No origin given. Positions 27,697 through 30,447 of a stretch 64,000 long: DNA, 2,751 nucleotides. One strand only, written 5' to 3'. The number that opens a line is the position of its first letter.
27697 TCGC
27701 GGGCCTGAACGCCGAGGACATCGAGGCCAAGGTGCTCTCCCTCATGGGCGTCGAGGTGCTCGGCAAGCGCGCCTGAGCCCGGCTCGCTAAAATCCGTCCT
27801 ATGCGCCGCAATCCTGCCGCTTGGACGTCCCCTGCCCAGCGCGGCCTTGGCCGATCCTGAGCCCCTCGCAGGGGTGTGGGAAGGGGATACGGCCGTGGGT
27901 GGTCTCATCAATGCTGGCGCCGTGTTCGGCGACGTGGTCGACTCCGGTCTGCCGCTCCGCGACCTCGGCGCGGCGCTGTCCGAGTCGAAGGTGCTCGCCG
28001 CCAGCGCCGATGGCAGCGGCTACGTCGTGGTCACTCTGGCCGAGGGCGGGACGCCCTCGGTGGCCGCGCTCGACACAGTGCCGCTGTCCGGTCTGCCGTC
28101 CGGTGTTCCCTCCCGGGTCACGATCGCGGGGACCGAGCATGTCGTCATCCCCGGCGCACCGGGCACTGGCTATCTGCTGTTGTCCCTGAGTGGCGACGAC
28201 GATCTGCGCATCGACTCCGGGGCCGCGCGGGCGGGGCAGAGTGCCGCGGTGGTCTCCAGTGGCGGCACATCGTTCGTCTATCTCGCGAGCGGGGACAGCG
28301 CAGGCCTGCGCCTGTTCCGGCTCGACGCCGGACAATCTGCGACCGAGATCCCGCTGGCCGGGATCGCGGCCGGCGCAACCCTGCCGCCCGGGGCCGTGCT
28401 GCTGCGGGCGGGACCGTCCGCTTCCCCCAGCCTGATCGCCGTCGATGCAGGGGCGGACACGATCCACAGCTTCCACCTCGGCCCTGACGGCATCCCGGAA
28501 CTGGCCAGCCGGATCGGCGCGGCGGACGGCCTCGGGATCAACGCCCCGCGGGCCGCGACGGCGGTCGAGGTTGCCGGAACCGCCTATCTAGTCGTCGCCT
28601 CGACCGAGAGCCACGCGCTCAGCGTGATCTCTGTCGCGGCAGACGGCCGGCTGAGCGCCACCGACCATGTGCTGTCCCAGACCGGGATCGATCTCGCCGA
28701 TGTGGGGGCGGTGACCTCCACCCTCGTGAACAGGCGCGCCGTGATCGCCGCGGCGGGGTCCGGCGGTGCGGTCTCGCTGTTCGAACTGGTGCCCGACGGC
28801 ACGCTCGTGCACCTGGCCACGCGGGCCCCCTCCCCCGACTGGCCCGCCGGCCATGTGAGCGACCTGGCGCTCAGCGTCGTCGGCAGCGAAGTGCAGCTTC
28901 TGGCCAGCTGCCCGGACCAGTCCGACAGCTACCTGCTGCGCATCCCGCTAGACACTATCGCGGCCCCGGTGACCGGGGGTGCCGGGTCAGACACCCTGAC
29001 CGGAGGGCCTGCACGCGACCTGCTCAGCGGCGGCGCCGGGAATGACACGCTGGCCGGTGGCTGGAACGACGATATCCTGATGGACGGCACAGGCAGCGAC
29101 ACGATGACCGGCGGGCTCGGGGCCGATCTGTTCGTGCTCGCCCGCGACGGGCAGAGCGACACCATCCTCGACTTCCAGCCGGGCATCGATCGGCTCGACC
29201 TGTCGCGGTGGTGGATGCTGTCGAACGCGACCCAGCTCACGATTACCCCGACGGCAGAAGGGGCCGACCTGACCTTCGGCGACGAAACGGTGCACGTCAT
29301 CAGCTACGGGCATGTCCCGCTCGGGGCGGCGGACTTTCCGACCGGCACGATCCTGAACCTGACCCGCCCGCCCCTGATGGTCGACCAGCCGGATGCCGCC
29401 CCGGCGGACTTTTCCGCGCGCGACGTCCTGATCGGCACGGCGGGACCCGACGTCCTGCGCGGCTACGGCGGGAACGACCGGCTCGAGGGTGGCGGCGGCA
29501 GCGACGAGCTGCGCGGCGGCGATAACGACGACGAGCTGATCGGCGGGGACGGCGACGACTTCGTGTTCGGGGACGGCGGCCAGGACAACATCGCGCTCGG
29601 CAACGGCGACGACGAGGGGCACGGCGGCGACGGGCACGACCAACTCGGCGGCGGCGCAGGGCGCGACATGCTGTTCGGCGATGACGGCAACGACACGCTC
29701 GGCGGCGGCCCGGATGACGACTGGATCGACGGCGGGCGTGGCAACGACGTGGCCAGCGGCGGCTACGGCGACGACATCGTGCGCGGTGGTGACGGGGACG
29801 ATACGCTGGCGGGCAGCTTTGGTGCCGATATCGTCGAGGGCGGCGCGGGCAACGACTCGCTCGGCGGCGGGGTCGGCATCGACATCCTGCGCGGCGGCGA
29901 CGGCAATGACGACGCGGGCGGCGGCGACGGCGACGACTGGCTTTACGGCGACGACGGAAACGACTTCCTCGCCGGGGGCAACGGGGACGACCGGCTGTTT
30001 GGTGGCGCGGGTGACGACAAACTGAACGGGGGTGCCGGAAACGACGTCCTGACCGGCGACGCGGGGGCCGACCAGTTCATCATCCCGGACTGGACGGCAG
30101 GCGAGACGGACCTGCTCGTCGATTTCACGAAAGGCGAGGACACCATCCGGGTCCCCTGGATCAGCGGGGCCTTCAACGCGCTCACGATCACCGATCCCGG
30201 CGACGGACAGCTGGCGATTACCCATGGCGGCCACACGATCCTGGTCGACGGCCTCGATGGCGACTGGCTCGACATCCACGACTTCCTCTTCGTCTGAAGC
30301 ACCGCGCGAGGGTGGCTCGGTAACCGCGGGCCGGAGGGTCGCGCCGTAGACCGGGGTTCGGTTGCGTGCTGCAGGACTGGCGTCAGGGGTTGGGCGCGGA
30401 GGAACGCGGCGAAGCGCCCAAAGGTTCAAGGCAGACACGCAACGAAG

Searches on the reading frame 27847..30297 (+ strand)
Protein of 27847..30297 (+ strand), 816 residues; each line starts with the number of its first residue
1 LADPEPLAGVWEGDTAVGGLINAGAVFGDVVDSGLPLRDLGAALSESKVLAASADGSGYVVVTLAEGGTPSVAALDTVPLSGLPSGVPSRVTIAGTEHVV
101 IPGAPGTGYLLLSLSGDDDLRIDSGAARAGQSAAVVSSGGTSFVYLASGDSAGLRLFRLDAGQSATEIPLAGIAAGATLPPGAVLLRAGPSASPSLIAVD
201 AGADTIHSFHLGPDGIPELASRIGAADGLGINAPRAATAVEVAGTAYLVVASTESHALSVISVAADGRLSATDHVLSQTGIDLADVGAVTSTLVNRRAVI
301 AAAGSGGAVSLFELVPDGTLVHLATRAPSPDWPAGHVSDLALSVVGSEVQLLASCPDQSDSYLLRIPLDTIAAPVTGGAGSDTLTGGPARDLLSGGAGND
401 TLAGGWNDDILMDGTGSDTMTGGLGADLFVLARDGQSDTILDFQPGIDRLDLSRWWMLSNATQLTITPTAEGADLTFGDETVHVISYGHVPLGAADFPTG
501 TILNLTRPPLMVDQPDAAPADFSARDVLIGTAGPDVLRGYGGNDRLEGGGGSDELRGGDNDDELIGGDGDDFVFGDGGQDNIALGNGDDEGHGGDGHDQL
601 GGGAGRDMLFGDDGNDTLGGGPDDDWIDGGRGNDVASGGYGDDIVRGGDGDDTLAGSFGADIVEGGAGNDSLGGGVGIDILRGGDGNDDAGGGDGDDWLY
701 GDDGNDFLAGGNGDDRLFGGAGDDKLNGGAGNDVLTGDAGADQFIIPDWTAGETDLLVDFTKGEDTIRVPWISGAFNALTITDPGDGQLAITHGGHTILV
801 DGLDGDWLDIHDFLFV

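Call 42: search_protein_families(library=pfam, proteins=[window:27847-30297:+], max_evalue=0.00001)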
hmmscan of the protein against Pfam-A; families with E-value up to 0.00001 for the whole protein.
window:27847-30297:+ (816 aa): 1 family
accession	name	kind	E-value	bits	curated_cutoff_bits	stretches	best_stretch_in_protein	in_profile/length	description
PF00353.25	HemolysinCabind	-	7.6e-48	160.4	23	6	710-743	2-35/36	RTX calcium-binding nonapeptide repeat (4 copies)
